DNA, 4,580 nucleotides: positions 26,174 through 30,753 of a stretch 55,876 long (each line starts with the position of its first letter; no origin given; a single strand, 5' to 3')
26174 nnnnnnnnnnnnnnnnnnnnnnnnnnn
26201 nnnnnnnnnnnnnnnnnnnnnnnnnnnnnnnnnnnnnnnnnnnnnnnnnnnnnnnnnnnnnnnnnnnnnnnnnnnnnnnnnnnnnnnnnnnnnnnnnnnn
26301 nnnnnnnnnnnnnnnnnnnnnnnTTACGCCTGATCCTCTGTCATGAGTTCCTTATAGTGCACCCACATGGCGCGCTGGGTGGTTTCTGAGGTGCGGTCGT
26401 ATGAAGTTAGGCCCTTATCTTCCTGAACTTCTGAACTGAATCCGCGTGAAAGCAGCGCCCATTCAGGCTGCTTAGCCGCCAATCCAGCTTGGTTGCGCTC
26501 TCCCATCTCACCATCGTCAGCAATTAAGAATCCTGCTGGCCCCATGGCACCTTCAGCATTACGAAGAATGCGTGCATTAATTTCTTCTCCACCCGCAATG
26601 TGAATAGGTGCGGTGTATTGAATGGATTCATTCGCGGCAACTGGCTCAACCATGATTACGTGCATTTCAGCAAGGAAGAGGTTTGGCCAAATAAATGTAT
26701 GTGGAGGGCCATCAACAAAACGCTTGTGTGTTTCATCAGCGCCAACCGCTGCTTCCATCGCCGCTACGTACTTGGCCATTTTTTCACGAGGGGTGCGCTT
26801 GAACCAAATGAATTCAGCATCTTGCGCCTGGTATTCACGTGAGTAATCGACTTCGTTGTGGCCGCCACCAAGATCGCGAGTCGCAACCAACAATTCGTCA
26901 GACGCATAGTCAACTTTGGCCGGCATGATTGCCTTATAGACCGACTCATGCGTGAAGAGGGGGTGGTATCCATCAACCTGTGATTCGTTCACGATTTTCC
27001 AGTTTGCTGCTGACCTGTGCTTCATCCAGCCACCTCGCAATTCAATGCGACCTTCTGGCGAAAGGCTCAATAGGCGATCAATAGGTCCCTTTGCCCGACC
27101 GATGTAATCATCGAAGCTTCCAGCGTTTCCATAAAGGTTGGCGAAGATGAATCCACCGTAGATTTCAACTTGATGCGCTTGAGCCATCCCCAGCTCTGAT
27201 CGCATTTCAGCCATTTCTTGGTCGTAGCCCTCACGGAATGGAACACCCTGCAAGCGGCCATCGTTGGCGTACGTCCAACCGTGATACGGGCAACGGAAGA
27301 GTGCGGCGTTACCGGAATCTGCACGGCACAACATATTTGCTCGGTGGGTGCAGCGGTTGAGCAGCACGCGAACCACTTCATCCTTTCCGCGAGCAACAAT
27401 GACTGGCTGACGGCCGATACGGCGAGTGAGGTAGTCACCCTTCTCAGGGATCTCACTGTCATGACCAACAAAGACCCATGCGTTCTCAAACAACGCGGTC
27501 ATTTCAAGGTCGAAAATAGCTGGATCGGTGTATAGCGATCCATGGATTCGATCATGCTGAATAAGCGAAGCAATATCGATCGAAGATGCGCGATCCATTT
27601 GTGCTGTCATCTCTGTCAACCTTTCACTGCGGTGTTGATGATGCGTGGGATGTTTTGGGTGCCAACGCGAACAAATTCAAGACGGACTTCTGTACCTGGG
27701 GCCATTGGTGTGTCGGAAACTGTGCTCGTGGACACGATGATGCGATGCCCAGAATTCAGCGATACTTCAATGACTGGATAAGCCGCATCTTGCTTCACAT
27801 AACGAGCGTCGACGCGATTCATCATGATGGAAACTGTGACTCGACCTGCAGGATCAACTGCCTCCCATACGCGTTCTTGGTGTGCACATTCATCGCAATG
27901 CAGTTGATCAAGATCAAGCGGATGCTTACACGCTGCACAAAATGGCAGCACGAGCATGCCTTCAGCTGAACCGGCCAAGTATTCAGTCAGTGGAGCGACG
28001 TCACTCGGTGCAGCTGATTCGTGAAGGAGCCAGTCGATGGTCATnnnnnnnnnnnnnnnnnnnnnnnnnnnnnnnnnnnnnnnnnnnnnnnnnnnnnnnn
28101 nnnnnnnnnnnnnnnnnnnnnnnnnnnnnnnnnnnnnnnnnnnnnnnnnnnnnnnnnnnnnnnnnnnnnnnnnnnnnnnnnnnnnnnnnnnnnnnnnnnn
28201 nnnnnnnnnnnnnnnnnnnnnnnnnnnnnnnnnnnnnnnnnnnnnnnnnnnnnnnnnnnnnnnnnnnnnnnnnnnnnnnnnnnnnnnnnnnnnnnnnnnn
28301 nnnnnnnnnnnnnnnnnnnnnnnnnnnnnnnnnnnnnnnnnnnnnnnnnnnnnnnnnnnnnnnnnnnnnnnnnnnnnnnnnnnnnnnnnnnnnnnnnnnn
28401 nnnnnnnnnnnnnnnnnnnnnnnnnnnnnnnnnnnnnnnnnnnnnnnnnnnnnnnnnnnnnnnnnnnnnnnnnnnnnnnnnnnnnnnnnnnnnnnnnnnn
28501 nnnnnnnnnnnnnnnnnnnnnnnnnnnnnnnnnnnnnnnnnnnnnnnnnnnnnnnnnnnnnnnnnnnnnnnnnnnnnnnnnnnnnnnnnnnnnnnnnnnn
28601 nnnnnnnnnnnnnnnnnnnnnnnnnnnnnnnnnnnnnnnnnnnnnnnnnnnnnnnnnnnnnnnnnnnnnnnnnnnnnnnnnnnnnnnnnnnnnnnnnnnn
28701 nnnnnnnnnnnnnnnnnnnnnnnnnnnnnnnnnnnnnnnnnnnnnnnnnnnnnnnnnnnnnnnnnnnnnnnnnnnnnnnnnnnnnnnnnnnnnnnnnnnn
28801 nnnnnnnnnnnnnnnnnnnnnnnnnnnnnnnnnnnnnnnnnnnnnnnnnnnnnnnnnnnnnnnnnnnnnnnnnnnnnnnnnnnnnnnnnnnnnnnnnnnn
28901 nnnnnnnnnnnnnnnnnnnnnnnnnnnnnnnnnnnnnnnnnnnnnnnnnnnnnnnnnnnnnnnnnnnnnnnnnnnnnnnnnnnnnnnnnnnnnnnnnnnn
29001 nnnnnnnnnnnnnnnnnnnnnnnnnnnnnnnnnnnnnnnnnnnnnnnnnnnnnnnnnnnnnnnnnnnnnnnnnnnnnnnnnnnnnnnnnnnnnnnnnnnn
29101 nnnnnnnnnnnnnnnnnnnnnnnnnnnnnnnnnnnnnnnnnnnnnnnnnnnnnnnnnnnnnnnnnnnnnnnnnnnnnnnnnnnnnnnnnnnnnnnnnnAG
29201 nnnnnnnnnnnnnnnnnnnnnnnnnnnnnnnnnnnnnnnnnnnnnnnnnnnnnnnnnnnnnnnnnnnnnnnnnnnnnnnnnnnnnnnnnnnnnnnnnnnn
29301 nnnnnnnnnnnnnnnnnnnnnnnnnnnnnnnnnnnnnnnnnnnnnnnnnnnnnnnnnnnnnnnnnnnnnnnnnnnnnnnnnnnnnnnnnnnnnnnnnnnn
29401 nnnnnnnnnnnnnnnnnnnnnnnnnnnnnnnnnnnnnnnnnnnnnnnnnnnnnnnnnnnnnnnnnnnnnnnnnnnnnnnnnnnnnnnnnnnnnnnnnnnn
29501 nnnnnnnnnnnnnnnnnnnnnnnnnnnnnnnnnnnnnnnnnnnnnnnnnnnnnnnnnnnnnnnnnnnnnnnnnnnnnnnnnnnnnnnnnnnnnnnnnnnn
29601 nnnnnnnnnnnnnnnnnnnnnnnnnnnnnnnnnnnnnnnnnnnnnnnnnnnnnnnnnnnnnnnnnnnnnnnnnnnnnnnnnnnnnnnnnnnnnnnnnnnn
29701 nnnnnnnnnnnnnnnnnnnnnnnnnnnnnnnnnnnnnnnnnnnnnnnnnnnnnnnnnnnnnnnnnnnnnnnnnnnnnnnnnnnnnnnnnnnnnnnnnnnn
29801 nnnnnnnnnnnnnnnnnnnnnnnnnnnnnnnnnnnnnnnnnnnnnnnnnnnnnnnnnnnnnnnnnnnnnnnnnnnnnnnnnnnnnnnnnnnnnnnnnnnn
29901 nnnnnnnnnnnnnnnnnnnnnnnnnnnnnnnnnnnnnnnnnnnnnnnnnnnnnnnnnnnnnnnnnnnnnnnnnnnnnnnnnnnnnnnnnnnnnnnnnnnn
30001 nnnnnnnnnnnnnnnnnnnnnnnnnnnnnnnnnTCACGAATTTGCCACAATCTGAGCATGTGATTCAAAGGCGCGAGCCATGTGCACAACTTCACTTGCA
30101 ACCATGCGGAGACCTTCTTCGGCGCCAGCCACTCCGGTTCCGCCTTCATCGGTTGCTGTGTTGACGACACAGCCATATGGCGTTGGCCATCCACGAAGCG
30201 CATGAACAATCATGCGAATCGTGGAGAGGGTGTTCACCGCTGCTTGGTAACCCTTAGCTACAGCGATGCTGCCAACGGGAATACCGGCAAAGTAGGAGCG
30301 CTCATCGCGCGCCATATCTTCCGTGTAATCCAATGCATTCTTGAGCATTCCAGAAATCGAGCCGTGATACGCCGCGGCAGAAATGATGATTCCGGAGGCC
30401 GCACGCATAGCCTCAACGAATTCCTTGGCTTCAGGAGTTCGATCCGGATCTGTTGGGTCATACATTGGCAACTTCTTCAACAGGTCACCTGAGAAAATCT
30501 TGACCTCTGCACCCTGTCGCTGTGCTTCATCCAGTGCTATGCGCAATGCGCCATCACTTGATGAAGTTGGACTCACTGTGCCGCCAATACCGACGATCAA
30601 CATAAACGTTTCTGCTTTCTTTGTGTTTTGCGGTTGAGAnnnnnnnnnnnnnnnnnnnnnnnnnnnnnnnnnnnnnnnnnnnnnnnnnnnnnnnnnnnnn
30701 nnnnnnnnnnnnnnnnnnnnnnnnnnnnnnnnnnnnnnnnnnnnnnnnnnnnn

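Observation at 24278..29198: Ipf-like block: CoA ligase + Rieske dioxygenase + SCPx-thiolase/DUF35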

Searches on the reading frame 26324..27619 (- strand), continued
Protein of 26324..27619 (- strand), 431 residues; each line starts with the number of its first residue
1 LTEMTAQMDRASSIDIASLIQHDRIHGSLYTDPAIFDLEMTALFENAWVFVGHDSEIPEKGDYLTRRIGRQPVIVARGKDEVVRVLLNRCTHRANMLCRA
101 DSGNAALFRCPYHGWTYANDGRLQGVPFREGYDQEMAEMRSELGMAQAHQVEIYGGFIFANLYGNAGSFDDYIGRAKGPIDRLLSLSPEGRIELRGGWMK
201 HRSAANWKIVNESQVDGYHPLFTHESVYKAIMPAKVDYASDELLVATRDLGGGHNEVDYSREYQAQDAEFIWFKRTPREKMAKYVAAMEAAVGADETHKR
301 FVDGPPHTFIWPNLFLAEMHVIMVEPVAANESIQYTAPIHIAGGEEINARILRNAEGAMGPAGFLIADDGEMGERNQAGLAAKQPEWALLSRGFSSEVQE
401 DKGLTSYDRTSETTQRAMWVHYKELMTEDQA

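Call 68: find_encoding_contigs(protein=P0001, flank=10000, max_places=4)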
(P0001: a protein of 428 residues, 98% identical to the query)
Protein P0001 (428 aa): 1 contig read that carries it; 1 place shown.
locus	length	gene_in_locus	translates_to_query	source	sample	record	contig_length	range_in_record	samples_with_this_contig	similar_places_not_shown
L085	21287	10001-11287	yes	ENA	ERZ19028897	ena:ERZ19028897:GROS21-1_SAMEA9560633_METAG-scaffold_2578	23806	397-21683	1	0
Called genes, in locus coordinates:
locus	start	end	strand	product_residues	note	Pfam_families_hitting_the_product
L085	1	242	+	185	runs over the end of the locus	PF08768:THAP4_heme-bd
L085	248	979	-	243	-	PF00994:MoCF_biosynth, PF24102:FLAD1_M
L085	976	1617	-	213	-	PF00440:TetR_N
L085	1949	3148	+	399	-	PF00296:Bac_luciferase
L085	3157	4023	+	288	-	PF00296:Bac_luciferase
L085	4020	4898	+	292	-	PF00561:Abhydrolase_1, PF12146:Hydrolase_4, PF12697:Abhydrolase_6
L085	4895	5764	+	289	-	PF02900:LigB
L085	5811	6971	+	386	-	PF00296:Bac_luciferase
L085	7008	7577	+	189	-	PF03358:FMN_red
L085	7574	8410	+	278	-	PF12146:Hydrolase_4, PF00561:Abhydrolase_1, PF12697:Abhydrolase_6, PF03959:FSH1 (faint), PF00326:Peptidase_S9 (faint)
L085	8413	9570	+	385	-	PF22691:Thiolase_C_1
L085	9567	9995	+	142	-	-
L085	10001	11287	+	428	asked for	PF00355:Rieske, PF00848:Ring_hydroxyl_A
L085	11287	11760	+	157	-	PF13577:SnoaL_4 (weak), PF00866:Ring_hydroxyl_B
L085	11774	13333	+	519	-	PF00501:AMP-binding, PF13193:AMP-binding_C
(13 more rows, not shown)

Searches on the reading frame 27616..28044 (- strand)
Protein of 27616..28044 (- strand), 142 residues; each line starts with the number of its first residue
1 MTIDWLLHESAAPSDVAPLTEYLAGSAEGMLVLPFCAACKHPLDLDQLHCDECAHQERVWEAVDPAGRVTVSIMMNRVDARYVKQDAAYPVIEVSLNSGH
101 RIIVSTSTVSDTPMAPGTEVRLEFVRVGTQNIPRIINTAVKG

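Call 3: search_protein_families(library=pfam, proteins=[window:27616-28044:-])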
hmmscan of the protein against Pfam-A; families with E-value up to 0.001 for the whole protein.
window:27616-28044:- (142 aa): 0 families

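Call 5: search_protein_families(library=ncbifam, proteins=[window:27616-28044:-], max_evalue=0.01)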
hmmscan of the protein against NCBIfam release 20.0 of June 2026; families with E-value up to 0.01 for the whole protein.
window:27616-28044:- (142 aa): 0 families

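Call 6: search_protein_families(library=pfam, proteins=[window:27616-28044:-], max_evalue=10)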
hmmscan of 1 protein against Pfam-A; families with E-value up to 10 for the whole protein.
window:27616-28044:- (142 aa): 3 families
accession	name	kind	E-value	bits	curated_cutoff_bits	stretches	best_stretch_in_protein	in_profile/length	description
PF01796.24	OB_ChsH2_C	-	0.0082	16.5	27.1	1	60-125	1-65/65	ChsH2, C-terminal OB-fold domain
PF12773.13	DZR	-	0.084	13.5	27.3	1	36-53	1-18/45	Double zinc ribbon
PF13248.11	Zn_ribbon_3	-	0.72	9.9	27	1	36-53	5-22/26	zinc-ribbon domain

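Call 28: search_solved_structures(query=window:27616-28044:-, max_evalue=10)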
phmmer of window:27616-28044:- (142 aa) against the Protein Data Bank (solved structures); distinct sequences matched with E-value up to 10: 1.
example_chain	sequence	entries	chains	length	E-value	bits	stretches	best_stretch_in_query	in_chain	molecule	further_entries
6ok1_B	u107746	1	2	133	0.45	13.7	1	27-127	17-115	ChsH2(DUF35)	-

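Call 50: search_solved_structures(query=A2, max_evalue=1, show_alignments=1)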
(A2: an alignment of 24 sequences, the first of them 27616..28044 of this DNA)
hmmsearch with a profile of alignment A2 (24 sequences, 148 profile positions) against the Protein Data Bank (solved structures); distinct sequences matched with E-value up to 1: 5.
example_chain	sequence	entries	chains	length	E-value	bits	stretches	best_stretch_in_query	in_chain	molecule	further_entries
6ok1_B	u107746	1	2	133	5.3e-08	36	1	24-128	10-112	ChsH2(DUF35)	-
9myr_B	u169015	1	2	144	2.3e-07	33.9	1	20-136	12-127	Acyl dehydratase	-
6htj_A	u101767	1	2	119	7.9e-07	32.2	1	23-139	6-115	Nucleic-acid-binding protein containing a Zn-ribbon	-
6esq_E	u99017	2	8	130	0.064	16.3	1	38-131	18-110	Pfam DUF35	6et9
7pxp_A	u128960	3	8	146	0.8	12.7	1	40-127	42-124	Benzoylsuccinyl-CoA thiolase subunit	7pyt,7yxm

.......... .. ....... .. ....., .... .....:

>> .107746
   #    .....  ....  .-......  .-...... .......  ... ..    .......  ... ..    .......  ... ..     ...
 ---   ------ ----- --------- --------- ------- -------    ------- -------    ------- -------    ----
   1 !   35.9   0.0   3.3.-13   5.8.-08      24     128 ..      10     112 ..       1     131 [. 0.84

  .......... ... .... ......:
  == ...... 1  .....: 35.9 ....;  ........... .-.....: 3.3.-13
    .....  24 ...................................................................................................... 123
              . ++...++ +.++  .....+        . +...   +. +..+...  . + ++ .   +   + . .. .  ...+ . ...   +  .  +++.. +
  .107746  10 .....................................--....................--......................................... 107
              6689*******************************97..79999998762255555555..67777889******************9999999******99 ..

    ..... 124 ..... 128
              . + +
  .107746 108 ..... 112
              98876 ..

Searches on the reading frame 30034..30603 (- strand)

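Call 3: search_protein_families(library=pfam, proteins=[window:30034-30603:-])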
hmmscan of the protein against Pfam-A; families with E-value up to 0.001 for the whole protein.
window:30034-30603:- (189 aa): 1 family
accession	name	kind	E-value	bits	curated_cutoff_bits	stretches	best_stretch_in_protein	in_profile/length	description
PF03358.20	FMN_red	-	7.2e-24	84.5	24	1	1-146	1-145/152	NADPH-dependent FMN reductase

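Call 5: search_protein_families(library=ncbifam, proteins=[window:30034-30603:-], max_evalue=0.01)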
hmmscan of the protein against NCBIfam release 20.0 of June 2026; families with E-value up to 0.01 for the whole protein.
window:30034-30603:- (189 aa): 4 families
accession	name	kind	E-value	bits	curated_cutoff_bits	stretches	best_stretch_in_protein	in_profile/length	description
TIGR02690.1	resist_ArsH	equivalog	4.9e-07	29.1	292.25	1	28-151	54-171/219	arsenical resistance protein ArsH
TIGR03567.1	FMN_reduc_SsuE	equivalog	5.5e-07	29.7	164.05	1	3-98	2-95/171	NADPH-dependent FMN reductase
NF007859.0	PRK10569.1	equivalog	2.7e-06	27.3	225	1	1-100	1-98/191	NADPH-dependent FMN reductase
TIGR03566.1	FMN_reduc_MsuE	equivalog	0.00029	20.6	212.5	1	3-98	2-98/174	FMN reductase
